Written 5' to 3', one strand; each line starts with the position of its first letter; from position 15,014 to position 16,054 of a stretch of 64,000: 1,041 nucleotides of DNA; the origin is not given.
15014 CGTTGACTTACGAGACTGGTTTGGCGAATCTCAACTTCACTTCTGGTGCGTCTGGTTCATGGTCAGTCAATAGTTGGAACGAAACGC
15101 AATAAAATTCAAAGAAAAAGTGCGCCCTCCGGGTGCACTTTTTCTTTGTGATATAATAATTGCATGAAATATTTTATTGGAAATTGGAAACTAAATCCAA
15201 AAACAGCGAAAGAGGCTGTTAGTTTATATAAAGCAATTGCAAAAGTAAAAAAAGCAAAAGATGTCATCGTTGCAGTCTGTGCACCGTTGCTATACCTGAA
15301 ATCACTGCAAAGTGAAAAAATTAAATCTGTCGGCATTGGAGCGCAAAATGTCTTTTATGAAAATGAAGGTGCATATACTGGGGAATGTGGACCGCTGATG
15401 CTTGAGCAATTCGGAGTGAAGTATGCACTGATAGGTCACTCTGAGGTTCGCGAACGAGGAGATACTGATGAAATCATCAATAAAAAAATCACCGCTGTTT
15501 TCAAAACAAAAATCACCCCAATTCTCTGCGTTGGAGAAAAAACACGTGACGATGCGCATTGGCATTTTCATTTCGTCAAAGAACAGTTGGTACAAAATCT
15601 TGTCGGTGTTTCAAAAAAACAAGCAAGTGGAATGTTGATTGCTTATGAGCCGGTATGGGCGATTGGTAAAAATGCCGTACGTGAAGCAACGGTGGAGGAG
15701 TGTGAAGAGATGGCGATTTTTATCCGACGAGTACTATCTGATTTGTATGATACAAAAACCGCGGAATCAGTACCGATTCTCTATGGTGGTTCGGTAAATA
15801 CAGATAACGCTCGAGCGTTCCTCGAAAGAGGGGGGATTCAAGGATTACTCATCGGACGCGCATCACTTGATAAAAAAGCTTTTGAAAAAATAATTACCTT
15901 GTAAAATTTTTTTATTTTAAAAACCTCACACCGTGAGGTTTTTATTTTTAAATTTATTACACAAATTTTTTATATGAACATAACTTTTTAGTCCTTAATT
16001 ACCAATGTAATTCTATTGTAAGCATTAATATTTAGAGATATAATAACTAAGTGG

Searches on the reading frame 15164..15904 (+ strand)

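Call 7: search_protein_families(library=pfam, proteins=[window:15164-15904:+], max_evalue=0.001)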
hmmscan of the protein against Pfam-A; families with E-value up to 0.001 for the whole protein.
window:15164-15904:+ (246 aa): 1 family
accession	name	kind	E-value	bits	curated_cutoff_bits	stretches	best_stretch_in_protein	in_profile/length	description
PF00121.24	TIM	-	1.5e-70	238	20.1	1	4-245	3-243/245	Triosephosphate isomerase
